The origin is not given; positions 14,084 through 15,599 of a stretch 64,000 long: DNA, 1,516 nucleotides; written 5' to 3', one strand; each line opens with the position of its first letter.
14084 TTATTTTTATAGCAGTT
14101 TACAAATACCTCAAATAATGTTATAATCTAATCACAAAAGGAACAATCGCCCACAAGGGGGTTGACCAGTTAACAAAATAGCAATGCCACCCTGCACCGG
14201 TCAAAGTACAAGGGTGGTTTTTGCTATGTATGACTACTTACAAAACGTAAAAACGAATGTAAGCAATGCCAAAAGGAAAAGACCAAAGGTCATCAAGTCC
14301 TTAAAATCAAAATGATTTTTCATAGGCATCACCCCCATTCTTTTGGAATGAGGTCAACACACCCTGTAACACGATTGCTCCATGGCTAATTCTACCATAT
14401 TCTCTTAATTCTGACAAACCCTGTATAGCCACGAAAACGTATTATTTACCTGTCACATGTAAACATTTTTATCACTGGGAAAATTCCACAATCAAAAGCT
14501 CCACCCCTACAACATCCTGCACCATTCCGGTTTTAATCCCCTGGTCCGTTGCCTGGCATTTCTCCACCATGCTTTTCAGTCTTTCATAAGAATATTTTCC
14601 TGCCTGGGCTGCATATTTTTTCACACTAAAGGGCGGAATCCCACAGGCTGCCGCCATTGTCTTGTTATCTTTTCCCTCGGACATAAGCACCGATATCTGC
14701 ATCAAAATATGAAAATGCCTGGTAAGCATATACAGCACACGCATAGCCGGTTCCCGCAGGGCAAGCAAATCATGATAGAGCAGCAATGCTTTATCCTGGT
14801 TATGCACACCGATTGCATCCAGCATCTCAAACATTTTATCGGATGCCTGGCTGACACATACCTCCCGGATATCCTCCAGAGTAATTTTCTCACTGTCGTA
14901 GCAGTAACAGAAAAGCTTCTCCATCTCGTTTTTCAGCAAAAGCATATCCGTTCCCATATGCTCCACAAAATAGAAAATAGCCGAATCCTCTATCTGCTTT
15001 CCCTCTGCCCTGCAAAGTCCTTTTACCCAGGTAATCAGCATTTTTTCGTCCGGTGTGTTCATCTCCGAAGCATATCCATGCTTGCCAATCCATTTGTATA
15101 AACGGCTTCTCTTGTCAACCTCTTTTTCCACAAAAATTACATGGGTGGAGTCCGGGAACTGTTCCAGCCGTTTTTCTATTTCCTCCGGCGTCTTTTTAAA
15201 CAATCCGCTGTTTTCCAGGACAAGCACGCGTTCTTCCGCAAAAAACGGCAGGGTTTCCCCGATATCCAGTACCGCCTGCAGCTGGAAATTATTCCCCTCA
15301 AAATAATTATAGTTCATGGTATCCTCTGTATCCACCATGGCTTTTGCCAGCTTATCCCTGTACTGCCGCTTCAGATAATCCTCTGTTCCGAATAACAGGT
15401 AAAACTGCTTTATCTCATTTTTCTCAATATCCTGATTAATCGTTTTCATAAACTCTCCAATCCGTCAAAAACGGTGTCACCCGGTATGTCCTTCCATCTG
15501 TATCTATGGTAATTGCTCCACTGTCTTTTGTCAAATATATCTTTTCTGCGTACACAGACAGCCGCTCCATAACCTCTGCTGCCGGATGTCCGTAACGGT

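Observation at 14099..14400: Candidate type I toxin-antitoxin locus in the rpsT-holA gap: a BsrE/BsrH-like peptide with a convergent antisense small RNA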

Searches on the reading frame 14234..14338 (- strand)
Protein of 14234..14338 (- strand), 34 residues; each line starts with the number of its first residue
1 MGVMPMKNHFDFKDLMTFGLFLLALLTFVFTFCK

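Call 5: search_protein_families(library=pfam, proteins=[window:14237-14323:-, window:14237-14338:-], max_evalue=10)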
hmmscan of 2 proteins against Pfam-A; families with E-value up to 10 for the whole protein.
seq(29 aa): 1 family
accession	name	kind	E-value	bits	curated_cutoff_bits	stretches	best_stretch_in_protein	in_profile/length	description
PF16935.10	Hol_Tox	-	0.068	13.5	23.3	1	11-24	11-24/34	Putative Holin-like Toxin (Hol-Tox)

seq(34 aa): 1 family
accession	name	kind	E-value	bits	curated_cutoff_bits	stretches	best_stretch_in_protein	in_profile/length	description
PF16935.10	Hol_Tox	-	0.095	13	23.3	1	17-29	12-24/34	Putative Holin-like Toxin (Hol-Tox)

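Call 11: search_dna_similar(query=window:14237-14323:-, collection=phages, mode=protein, max_evalue=10, max_rows=30)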
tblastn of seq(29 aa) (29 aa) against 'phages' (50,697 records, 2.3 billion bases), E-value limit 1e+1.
No match.

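Call 12: search_dna_similar(query=window:14237-14323:-, collection=plasmids, mode=protein, max_evalue=10, max_rows=30)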
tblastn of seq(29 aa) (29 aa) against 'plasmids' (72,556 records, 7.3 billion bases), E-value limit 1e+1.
No match.

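Call 20: search_protein_families(library=ncbifam, proteins=[window:14237-14323:-], max_evalue=10)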
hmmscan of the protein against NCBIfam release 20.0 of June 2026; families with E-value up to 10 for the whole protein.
seq(29 aa): 1 family
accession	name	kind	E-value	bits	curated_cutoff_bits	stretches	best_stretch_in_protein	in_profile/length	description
NF052249.1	ComI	equivalog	0.07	12.9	55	1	11-25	11-25/30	competence inhibitor ComI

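Call 23: find_related_loci(query=A1, collection=metagenome_contigs, flank=3000)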
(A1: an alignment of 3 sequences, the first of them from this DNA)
Query A1 (29 aa) in metagenome_contigs; peptide patterns used: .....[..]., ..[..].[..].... (x = any residue, [..] = any of these).
599 stretches matched a pattern (row limit reached: there are more); 374 encode a relative of the query (tblastn E <= 1e-3); the best 80 are kept; 80 distinct loci.
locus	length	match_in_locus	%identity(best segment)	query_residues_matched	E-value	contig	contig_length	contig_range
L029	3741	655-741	100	1-29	9e-15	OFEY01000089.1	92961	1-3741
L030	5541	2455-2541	100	1-29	1e-14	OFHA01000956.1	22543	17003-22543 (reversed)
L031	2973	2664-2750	100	1-29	3e-14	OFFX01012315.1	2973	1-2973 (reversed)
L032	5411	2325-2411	97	1-29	3e-14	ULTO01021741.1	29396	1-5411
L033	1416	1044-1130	100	1-29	3e-14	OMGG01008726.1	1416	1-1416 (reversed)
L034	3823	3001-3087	100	1-29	3e-14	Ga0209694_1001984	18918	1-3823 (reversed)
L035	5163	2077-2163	100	1-29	3e-14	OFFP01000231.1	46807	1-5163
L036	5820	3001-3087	97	1-29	4e-14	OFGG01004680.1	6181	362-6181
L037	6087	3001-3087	100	1-29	4e-14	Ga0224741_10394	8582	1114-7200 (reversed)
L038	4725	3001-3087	97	1-29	4e-14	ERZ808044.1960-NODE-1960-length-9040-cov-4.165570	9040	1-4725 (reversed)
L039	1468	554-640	100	1-29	4e-14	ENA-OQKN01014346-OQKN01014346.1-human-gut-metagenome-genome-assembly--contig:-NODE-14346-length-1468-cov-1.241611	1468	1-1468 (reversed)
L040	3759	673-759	97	1-29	7e-14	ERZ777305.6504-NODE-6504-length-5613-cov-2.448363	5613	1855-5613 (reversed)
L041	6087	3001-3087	93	1-29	8e-14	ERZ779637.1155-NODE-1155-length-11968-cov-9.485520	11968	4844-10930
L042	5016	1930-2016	97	1-29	7e-14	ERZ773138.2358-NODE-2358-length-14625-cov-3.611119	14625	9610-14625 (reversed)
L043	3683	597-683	93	1-29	9e-14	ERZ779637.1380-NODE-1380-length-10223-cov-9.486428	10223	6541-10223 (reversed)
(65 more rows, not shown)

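Call 27: search_protein_representatives(protein=window:14237-14338:-)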
Query: 34 residues. Proteins with E-value up to 0.001 (for the whole library): 158; up to 1e-10: 15; up to 1e-30: 0. The best 150 are listed.
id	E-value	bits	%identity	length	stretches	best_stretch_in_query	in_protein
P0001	6.4e-17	74.1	67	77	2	1-33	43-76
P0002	5.6e-14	65.2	94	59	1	1-34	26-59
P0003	9.1e-14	64.6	94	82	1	1-34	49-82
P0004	1.3e-13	64.1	73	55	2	9-34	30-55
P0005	2.6e-13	63.2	97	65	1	1-34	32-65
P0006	4.5e-13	62.5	85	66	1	1-34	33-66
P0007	7.1e-13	61.9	94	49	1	1-34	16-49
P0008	1.2e-12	61.1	100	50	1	1-34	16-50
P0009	1.5e-12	60.9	88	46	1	1-34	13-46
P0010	2.7e-12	60.1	91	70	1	1-34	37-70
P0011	5.9e-12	59.1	85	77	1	1-34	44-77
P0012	8.9e-12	58.6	94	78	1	3-34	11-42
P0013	1.4e-11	58.0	88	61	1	1-34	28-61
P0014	1.5e-11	57.9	84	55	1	3-34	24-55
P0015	2.0e-11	57.5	85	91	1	1-34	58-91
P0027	6.7e-09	49.9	83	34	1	6-34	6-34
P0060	5.0e-06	41.3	63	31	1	4-33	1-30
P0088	2.3e-05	39.3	68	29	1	6-33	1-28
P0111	8.6e-05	37.6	64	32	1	7-34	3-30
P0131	2.5e-04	36.2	69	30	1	7-32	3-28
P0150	6.9e-04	34.9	54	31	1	6-33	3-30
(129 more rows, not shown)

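Call 31: search_protein_families(library=pfam, alignment_id=A2, max_evalue=0.01)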
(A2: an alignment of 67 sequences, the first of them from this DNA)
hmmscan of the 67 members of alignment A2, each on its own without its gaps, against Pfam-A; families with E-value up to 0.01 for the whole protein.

A. member 1, seq(29 aa): 0 families

B. families by the number of members that match (of 67 scanned): 2 families
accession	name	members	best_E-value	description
PF16935.10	Hol_Tox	52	1.3e-05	Putative Holin-like Toxin (Hol-Tox)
PF06305.16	LapA_dom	1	0.009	Lipopolysaccharide assembly protein A domain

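Call 32: search_protein_families(library=ncbifam, alignment_id=A2, max_evalue=0.01)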
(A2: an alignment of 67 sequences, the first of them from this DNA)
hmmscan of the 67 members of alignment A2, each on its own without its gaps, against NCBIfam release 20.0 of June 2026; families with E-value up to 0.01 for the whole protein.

A. member 1, seq(29 aa): 0 families

B. families by the number of members that match (of 67 scanned): 2 families
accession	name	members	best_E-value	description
NF052249.1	ComI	36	5.1e-05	competence inhibitor ComI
NF041589.1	PepG1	6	0.0021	type I toxin-antitoxin system toxin PepG1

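Call 51: find_encoding_contigs(protein=window:14234-14338:-, flank=6000, max_places=10)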
Protein window:14234-14338:- (34 aa): 23 contigs read that carry it; 10 places shown.
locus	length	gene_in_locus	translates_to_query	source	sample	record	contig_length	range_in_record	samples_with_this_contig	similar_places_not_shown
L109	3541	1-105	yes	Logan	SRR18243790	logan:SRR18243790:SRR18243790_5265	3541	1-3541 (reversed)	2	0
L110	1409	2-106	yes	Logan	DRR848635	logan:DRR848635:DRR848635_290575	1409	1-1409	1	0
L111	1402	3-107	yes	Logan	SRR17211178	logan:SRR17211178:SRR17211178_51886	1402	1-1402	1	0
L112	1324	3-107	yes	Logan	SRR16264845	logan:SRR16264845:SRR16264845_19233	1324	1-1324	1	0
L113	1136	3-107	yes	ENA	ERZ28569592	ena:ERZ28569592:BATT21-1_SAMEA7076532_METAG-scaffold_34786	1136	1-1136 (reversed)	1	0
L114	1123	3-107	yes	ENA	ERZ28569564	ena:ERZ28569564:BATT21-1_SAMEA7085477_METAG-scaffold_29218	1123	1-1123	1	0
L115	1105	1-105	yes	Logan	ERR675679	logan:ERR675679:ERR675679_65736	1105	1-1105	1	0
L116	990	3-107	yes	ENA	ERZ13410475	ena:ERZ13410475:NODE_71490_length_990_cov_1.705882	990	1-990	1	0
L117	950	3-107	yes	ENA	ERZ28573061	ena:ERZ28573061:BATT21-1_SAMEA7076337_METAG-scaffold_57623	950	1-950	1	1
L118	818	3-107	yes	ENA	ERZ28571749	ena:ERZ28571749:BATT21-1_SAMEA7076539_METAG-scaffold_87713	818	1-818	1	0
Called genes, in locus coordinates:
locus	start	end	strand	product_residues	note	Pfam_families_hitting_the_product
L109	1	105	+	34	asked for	?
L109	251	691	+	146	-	-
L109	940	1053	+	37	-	-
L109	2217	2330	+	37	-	-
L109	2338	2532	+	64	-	-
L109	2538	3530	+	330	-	PF03814:KdpA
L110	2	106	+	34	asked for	?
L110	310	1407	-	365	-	?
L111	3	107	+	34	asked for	?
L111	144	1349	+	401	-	PF01510:Amidase_2, PF01473:Choline_bind_1 (faint), PF19127:Choline_bind_3, PF19085:Choline_bind_2 (weak)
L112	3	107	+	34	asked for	?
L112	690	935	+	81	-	-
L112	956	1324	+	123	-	?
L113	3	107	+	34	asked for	?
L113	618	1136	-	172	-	?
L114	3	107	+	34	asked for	?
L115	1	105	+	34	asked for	?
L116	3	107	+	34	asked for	?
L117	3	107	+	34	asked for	?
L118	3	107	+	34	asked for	?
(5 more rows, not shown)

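Call 55: search_protein_families(library=pfam, alignment_id=A4, max_evalue=0.00001)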
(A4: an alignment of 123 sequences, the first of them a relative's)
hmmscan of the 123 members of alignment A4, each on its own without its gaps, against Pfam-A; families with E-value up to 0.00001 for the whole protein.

A. member 1, L102:1450-2637:- (396 aa): 1 family
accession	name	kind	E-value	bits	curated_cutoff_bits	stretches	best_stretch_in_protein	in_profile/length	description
PF19623.4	DUF6128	-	2.4e-07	31.2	27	1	285-390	11-109/113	Family of unknown function (DUF6128)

B. families by the number of members that match (of 123 scanned): 105 families (the first 25 are shown)
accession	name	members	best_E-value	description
PF00589.27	Phage_integrase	3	1.3e-34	Phage integrase family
PF00072.30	Response_reg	3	2.6e-27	Response regulator receiver domain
PF01381.28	HTH_3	3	2.2e-19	Helix-turn-helix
PF00486.34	Trans_reg_C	2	1.5e-25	Transcriptional regulatory protein, C terminal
PF00704.34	Glyco_hydro_18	2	1.4e-22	Glycosyl hydrolases family 18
PF02518.31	HATPase_c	2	1.7e-19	Histidine kinase-, DNA gyrase B-, and HSP90-like ATPase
PF12844.13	HTH_19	2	1.6e-17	Helix-turn-helix domain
PF00512.31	HisKA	2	2.6e-16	His Kinase A (phospho-acceptor) domain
PF03814.21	KdpA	1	1.6e-233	Potassium-transporting ATPase A subunit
PF02275.23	CBAH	1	9.1e-99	Linear amide C-N hydrolases, choloylglycine hydrolase family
PF00152.25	tRNA-synt_2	1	1.7e-96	tRNA synthetases class II (D, K and N)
PF03796.21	DnaB_C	1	5.7e-66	DnaB-like helicase C terminal domain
PF13614.12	AAA_31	1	1.5e-52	AAA domain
PF00380.25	Ribosomal_S9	1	6.5e-52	Ribosomal protein S9/S16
PF00572.24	Ribosomal_L13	1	5.1e-49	Ribosomal protein L13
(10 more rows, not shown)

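Call 60: list_cluster_members(proteins=[window:14237-14338:-, window:14237-14323:-, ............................, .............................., P0027, P0060, P0088, P0111, P0131, P0150])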
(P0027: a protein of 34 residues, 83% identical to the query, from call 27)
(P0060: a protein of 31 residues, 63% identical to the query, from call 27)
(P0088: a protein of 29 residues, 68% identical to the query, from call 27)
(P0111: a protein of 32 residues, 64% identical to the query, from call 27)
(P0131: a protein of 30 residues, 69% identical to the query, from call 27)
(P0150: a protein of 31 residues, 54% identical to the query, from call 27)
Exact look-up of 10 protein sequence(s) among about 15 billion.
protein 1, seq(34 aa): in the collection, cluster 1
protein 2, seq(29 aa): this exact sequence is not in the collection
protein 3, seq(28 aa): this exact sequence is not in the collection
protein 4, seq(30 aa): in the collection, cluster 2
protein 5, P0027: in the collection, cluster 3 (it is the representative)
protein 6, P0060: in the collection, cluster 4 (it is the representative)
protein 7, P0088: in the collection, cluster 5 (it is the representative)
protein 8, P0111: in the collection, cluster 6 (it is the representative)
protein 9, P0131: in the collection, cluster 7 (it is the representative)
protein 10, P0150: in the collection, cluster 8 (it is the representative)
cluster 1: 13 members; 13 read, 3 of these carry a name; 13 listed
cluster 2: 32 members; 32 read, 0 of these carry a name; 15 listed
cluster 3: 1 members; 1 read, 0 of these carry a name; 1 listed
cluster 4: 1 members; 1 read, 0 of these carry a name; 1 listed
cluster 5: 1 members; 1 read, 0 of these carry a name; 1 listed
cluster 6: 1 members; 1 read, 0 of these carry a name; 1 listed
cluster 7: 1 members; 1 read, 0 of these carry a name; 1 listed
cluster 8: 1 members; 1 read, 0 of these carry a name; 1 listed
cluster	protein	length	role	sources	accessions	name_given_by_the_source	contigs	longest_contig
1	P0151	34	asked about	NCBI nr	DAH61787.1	MAG TPA: Putative Holin-like Toxin (Hol-Tox) [Caudoviricetes sp.]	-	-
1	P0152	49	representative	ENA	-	-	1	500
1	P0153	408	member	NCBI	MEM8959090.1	MAG: cytochrome b/b6 domain-containing protein [Pseudomonadota bacterium]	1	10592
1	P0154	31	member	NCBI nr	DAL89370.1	MAG TPA: Putative Holin-like Toxin (Hol-Tox) [Caudoviricetes sp.]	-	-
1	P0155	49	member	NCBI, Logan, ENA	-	-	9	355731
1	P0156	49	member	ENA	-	-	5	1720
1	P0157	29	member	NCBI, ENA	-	-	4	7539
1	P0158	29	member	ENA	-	-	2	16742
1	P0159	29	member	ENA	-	-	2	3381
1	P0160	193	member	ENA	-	-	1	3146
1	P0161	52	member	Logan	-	-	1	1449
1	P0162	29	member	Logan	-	-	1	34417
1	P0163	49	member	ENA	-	-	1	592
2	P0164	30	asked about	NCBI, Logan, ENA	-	-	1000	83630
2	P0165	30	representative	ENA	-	-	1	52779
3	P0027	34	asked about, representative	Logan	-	-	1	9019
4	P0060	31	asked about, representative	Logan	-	-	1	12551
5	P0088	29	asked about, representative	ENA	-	-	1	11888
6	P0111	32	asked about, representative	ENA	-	-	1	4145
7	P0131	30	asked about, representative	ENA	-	-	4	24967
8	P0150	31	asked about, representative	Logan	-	-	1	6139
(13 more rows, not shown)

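Call 62: find_related_loci(query=A1, collection=viral_contigs, flank=5000)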
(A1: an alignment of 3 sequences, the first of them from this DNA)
Query A1 (29 aa) in viral_contigs; peptide patterns used: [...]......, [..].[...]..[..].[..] (x = any residue, [..] = any of these).
174 stretches matched a pattern; 60 encode a relative of the query (tblastn E <= 1e-3); 60 distinct loci.
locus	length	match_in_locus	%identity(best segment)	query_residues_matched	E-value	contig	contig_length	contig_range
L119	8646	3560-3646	100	1-29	1e-14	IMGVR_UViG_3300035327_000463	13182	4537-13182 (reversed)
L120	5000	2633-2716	86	2-29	5e-12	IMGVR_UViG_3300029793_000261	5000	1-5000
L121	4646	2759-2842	86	2-29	5e-12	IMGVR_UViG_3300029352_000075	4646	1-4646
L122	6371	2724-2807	86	2-29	5e-12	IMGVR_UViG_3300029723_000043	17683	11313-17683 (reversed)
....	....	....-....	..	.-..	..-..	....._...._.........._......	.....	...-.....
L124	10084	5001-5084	82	2-29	1e-11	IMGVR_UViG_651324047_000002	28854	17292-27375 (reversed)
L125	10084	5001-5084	82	2-29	3e-11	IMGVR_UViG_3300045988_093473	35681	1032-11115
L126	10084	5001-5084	82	2-29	3e-11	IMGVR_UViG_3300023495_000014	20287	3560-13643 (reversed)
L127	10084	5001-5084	82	2-29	3e-11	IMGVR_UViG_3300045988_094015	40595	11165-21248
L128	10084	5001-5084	79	2-29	4e-11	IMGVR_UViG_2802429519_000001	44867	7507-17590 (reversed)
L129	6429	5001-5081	81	3-29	6e-11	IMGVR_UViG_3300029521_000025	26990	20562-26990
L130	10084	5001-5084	79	2-29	1e-10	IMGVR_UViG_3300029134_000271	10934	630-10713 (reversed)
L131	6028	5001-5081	78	3-29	1e-10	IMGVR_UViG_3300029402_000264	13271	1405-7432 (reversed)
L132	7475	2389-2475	79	1-29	2e-10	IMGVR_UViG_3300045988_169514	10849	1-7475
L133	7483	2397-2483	79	1-29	2e-10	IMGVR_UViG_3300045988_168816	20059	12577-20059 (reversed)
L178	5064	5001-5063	67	1-21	7e-5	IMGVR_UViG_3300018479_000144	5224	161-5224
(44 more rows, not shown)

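Call 77: search_protein_families(library=phrogs, proteins=[window:14237-14323:-], max_evalue=1)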
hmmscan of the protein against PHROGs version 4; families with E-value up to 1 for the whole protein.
seq(29 aa): 3 families
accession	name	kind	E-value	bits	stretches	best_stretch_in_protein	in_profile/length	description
phrog_9488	-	unknown function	0.018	15.8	1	12-23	12-23/27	-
phrog_13077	-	unknown function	0.041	14.7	1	2-27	5-30/40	-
phrog_3488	-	lysis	0.26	12.5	1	10-24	20-34/44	holin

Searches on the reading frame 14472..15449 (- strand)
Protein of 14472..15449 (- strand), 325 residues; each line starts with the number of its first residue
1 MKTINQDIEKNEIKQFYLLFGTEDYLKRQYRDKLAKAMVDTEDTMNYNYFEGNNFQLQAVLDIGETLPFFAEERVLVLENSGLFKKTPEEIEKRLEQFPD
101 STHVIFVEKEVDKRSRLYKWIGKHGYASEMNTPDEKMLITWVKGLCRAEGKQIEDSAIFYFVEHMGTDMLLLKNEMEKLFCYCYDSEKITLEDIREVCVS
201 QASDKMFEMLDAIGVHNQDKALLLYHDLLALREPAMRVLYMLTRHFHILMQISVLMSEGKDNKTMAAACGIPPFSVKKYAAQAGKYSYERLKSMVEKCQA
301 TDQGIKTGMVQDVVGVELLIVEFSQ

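Call 7: find_related_loci(query=window:14472-15449:-, collection=genome_contigs, flank=4000)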
Query window:14472-15449:- (325 aa) in genome_contigs; peptide patterns used: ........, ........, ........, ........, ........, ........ (x = any residue, [..] = any of these).
122 stretches matched a pattern; 26 encode a relative of the query (tblastn E <= 1e-3); 26 distinct loci.
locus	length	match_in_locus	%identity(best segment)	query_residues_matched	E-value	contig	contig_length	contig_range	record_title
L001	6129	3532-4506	98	1-325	0e+0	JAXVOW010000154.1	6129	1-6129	MAG: bacterium isolate P029L1-24 NODE_4031_length_6129_cov_11.747613, whole genome shotgun sequence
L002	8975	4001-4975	94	1-325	0e+0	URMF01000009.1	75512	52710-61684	uncultured Clostridiales bacterium isolate UMGS1135 genome assembly, contig: NODE_69_length_75512_cov_5.026002, whole ge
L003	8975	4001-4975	77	1-325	5e-180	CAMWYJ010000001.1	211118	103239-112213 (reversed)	MAG TPA_asm: uncultured Clostridium sp. isolate SRR14411256_bin.6_metawrap_v1.3_MAG genome assembly, contig: NODE.3_leng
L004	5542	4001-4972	76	1-324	1e-174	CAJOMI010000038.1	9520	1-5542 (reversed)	uncultured Lachnospiraceae bacterium isolate Reindeer_1_mag_77 genome assembly, contig: scaffold_9165, whole genome shot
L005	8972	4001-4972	78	1-324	3e-167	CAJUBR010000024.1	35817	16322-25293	MAG TPA_asm: uncultured Lachnospiraceae bacterium isolate MGBC127878 genome assembly, contig: MGBC127878.24, whole genom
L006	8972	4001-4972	79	1-324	2e-165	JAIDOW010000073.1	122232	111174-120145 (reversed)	MAG: Lachnospiraceae bacterium isolate SC0352_S19_5 SC0352_S19_5_contig_73, whole genome shotgun sequence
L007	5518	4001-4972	79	1-324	3e-165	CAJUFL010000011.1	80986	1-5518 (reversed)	MAG TPA_asm: uncultured Lachnospiraceae bacterium isolate MGBC129221 genome assembly, contig: MGBC129221.11, whole genom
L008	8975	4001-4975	78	1-325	2e-164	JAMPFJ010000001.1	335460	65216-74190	MAG: Bacteroidales bacterium isolate NALB_7861_11 Scaffold_#1__SCF_001___335460_bp, whole genome shotgun sequence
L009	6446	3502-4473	77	1-324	2e-163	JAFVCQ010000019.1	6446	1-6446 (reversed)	MAG: Lachnospiraceae bacterium isolate RGIG5049 Roe_deer_Rumen.Co__c102744, whole genome shotgun sequence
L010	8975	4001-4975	66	1-325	4e-153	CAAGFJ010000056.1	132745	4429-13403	MAG TPA_asm: Lachnospiraceae bacterium, isolate HGM12129, WGS project CAAGFJ010000000 data, contig: SRS476164_4_k119_117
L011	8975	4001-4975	66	1-325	8e-153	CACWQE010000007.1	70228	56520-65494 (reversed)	MAG: uncultured Lachnospiraceae bacterium isolate RUG10817 genome assembly, contig: RUG10817_asm_7, whole genome shotgun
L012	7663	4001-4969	66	1-323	3e-151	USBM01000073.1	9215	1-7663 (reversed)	uncultured Clostridium sp. isolate UMGS1563 genome assembly, contig: NODE_3230_length_9215_cov_4.286496, whole genome sh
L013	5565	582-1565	64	1-324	6e-145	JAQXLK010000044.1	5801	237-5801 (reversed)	MAG: Clostridiales bacterium isolate SUG1301 k141_8256355, whole genome shotgun sequence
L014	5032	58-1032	62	1-325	5e-138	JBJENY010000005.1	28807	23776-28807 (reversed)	MAG: Lachnospiraceae bacterium isolate LOHA42_bin.042 NODE_1046_length_28807_cov_9.764782, whole genome shotgun sequence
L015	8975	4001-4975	59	1-325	3e-135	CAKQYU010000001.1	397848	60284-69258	MAG: uncultured Lachnospiraceae bacterium isolate REFINED_METABAT215_TOP10_CONTIGS_1500_ASSEMBLY_K77_MERGED__Hadza_MoBio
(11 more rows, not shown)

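Call 66: search_protein_families(library=pfam, proteins=[window:14475-15449:-], max_evalue=0.00001)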
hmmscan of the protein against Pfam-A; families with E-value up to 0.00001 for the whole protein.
window:14475-15449:- (325 aa): 2 families
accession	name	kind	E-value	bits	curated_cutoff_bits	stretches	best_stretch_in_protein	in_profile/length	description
PF21694.2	DNA_pol3_delta_C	-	1.5e-34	119.1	27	1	204-323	2-121/121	DNA polymerase III delta subunit, C-terminal domain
PF06144.19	DNA_pol3_delta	-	5.2e-13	49.5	21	1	17-123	1-116/124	DNA polymerase III, delta subunit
